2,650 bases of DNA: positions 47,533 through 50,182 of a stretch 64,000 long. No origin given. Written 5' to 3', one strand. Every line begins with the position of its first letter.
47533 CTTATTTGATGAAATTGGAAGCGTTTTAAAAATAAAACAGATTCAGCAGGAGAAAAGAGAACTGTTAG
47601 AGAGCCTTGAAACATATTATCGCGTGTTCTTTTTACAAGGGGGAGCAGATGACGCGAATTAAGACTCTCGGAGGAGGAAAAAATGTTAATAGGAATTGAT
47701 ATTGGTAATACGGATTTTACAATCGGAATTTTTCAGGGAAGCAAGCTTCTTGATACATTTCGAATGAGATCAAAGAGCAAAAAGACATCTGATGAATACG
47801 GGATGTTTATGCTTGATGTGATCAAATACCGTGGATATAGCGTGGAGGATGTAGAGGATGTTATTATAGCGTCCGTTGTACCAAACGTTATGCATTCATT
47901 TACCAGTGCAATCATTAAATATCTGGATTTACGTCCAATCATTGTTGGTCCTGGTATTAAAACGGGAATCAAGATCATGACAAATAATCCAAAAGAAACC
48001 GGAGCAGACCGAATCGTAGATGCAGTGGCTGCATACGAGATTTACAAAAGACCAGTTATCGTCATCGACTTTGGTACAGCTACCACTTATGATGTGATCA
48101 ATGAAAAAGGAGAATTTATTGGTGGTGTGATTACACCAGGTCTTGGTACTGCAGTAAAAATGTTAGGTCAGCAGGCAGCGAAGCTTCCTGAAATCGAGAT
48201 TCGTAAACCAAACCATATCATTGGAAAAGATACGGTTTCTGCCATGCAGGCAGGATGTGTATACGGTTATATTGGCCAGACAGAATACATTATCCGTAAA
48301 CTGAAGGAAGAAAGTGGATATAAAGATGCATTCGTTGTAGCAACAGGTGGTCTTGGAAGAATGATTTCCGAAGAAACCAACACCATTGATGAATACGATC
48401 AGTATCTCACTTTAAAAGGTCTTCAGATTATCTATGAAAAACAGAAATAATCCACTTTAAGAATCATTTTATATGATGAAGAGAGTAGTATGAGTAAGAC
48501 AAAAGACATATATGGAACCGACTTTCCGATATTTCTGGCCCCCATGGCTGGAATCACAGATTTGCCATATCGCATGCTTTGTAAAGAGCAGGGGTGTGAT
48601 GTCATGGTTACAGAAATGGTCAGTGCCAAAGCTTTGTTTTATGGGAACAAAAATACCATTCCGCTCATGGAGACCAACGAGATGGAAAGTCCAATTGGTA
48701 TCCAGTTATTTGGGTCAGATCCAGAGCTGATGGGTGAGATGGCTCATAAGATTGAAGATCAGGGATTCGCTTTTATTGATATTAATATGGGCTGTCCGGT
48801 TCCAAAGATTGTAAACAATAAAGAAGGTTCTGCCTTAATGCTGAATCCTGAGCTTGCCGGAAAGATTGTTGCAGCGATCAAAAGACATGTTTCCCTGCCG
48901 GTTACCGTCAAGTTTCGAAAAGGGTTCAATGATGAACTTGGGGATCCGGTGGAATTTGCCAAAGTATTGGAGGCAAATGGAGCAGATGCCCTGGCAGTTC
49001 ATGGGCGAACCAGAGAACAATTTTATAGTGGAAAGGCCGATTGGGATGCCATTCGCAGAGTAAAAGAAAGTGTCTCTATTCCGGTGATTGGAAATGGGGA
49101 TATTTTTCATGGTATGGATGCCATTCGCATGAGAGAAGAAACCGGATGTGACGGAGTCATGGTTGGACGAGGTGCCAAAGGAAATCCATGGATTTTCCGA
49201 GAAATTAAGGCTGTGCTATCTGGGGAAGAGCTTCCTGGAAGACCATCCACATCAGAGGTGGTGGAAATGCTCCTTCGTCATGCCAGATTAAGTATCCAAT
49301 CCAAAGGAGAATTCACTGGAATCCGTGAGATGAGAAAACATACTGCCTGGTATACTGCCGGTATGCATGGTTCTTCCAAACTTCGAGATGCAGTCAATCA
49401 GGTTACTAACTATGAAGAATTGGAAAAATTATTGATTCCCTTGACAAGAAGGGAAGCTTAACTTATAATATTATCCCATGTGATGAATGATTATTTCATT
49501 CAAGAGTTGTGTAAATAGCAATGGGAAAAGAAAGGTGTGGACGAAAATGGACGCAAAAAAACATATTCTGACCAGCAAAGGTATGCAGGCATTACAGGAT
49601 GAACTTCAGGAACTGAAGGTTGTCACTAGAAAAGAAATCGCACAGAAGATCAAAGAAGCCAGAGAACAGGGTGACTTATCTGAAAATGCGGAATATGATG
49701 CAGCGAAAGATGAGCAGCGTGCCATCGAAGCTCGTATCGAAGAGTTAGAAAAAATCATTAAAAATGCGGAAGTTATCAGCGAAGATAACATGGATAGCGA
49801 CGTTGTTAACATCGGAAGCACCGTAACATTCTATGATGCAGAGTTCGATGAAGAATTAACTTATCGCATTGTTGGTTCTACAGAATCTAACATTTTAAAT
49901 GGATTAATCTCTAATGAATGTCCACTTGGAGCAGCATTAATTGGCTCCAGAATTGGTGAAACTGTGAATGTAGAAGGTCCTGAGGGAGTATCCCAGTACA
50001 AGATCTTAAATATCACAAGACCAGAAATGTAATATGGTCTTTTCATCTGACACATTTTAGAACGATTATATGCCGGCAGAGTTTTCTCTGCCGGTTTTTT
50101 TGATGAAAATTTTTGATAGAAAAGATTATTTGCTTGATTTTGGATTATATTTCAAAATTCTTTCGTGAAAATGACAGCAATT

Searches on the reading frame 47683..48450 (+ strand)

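Call 80: search_protein_families(library=pfam, proteins=[window:47683-48450:+], max_evalue=0.000001)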
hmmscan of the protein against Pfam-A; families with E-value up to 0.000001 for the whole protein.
window:47683-48450:+ (255 aa): 1 family
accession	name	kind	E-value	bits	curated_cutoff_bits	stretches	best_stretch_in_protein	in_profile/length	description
PF03309.20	Pan_kinase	-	4.8e-70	236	24.7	1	3-205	2-204/205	Type III pantothenate kinase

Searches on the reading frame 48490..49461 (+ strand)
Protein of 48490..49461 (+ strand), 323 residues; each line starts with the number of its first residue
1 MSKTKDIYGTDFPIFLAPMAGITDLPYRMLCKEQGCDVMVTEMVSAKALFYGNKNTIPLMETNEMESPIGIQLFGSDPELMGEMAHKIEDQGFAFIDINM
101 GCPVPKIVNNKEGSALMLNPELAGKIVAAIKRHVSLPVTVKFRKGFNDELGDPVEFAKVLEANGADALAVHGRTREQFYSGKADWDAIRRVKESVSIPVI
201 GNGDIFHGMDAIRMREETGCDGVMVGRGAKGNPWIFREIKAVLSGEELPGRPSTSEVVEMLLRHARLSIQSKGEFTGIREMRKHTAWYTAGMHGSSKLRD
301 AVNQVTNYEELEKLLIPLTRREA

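Call 80: search_protein_families(library=pfam, proteins=[window:48490-49461:+], max_evalue=0.000001)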
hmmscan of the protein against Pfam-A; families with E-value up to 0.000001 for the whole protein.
window:48490-49461:+ (323 aa): 2 families
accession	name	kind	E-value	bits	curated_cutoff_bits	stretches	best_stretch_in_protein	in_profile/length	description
PF01207.24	Dus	-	1.1e-94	317.5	20.4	1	16-314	2-301/311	Dihydrouridine synthase (Dus)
PF01180.27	DHO_dh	-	2.4e-07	30.7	27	0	187-243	229-287/291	Dihydroorotate dehydrogenase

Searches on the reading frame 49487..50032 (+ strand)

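Call 45: search_protein_families(library=pfam, proteins=[window:49487-50032:+], max_evalue=0.00001)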
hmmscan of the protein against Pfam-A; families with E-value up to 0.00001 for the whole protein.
window:49487-50032:+ (181 aa): 2 families
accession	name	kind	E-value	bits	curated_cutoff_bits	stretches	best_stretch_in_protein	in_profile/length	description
PF03449.20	GreA_GreB_N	-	1.9e-28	98.9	24.5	1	27-96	2-71/71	Transcription elongation factor, N-terminal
PF01272.25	GreA_GreB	-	2.7e-25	88.6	26.9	1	103-177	2-76/77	Transcription elongation factor, GreA/GreB, C-term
